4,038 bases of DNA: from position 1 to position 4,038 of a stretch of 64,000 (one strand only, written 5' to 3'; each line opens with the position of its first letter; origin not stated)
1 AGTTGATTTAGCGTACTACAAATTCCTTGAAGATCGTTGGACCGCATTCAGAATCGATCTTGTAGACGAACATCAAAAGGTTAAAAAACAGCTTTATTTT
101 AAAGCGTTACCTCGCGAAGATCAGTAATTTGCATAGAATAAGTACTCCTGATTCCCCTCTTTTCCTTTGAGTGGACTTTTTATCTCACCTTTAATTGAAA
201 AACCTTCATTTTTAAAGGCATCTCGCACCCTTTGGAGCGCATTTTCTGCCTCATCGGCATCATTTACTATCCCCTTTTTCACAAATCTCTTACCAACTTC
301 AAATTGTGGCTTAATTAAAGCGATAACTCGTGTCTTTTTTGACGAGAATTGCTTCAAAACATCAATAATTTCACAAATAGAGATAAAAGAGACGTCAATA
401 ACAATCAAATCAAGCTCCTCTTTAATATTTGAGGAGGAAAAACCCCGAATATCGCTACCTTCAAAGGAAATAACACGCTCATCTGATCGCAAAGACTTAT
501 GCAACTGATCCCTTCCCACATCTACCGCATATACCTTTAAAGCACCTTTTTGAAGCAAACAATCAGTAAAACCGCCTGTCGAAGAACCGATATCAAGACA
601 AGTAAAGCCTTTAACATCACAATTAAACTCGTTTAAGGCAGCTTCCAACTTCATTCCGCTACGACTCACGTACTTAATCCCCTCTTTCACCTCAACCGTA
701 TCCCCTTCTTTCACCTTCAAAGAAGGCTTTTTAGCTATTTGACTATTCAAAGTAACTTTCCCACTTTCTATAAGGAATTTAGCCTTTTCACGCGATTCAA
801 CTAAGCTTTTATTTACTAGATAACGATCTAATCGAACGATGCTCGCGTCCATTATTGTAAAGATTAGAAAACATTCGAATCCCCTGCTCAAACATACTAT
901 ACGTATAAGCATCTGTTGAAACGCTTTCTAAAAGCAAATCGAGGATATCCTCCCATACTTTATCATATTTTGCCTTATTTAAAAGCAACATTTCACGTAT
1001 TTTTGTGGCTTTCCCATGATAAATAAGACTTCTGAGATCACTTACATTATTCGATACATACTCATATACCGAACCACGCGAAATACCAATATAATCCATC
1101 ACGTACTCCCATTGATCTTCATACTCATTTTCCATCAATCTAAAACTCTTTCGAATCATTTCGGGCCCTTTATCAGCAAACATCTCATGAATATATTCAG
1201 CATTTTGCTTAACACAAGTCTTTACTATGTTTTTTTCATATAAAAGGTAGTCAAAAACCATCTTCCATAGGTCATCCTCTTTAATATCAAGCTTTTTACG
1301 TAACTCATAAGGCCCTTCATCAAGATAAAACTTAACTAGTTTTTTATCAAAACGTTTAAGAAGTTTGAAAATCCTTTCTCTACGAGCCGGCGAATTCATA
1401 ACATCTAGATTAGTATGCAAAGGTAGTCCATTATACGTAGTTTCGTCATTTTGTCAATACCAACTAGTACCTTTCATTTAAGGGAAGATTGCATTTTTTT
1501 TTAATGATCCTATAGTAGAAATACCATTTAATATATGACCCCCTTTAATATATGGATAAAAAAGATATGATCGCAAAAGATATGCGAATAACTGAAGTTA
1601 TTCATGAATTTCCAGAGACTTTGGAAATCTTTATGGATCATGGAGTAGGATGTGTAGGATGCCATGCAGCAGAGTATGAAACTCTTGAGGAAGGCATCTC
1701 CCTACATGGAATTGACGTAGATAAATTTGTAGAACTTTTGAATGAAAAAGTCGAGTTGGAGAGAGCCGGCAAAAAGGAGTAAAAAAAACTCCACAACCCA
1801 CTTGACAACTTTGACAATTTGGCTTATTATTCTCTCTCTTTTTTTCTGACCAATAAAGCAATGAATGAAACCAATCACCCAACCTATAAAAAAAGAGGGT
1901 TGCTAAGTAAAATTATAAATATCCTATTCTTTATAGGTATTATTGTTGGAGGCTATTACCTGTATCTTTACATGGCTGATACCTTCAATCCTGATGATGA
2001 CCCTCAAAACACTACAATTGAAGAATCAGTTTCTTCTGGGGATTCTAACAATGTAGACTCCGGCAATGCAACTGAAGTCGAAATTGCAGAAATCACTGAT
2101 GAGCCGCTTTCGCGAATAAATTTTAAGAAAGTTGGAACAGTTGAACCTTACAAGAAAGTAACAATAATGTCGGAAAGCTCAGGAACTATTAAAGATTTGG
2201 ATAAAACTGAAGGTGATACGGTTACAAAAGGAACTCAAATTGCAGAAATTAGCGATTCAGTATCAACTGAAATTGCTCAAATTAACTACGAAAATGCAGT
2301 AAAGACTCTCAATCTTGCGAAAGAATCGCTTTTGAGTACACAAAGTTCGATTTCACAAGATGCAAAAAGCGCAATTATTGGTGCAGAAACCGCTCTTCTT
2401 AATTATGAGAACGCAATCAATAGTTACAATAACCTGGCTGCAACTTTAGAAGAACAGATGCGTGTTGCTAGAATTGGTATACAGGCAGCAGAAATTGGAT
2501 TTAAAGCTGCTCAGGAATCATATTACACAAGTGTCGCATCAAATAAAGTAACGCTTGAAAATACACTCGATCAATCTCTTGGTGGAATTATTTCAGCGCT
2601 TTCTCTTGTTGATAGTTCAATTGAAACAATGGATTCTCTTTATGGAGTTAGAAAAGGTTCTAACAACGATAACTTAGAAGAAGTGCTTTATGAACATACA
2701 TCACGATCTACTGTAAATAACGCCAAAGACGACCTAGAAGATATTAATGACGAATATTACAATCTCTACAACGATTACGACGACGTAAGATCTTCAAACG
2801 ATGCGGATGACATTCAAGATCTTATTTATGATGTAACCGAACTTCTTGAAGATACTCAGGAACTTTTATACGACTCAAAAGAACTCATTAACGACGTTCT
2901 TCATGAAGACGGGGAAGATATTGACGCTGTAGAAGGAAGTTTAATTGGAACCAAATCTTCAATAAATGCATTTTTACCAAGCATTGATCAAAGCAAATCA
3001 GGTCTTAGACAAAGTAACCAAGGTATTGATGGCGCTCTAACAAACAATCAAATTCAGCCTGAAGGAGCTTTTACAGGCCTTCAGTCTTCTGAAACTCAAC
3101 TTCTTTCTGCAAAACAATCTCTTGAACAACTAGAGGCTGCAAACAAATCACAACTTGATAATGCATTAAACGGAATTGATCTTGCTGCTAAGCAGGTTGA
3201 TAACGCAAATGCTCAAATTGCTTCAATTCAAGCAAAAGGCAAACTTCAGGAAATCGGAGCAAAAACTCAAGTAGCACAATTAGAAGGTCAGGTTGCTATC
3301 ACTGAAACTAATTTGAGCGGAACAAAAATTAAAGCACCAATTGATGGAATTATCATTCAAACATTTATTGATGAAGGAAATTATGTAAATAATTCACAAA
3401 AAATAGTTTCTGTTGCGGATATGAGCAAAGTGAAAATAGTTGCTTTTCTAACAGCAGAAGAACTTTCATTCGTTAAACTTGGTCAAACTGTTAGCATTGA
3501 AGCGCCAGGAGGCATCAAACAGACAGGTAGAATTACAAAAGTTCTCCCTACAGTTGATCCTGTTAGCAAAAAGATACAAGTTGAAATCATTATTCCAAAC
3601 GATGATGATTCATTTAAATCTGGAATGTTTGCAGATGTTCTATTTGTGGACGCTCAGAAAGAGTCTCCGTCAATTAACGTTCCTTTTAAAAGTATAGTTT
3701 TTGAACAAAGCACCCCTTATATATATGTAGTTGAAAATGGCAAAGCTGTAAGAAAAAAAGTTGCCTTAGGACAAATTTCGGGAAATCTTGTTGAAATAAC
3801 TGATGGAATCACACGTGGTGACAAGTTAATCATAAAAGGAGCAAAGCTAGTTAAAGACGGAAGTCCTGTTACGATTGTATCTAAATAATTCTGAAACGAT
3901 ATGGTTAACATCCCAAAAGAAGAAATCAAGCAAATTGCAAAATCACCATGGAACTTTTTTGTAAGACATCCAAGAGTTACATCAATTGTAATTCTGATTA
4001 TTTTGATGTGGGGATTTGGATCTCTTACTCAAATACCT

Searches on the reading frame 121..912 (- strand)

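Call 52: search_protein_families(library=pfam, proteins=[window:121-912:-], max_evalue=0.001)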
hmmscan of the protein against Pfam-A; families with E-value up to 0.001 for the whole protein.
window:121-912:- (263 aa): 3 families
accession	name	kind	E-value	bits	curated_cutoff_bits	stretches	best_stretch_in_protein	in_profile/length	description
PF01728.25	FtsJ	-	2.2e-41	142.2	24.1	1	81-263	1-181/181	FtsJ-like methyltransferase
PF01479.30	S4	-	1.3e-12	47.6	22.8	1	26-73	1-48/48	S4 domain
PF13275.11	S4_2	-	9.8e-06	25.8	24.6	1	24-77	6-59/65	S4 domain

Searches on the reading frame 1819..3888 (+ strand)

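Call 10: search_protein_families(library=pfam, proteins=[window:1819-3888:+], max_evalue=0.001)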
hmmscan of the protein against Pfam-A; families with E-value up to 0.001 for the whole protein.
window:1819-3888:+ (689 aa): 3 families
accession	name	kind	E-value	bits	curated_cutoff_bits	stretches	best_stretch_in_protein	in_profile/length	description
PF16576.10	HlyD_D23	-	2.8e-26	92.6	30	1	442-605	77-214/214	Barrel-sandwich domain of CusB or HlyD membrane-fusion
PF13437.12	HlyD_3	-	1.3e-17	64.9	22.2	1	503-601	1-105/106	HlyD family secretion protein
PF00364.28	Biotin_lipoyl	-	2.1e-05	24.7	22.1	0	114-144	43-73/73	Biotin-requiring enzyme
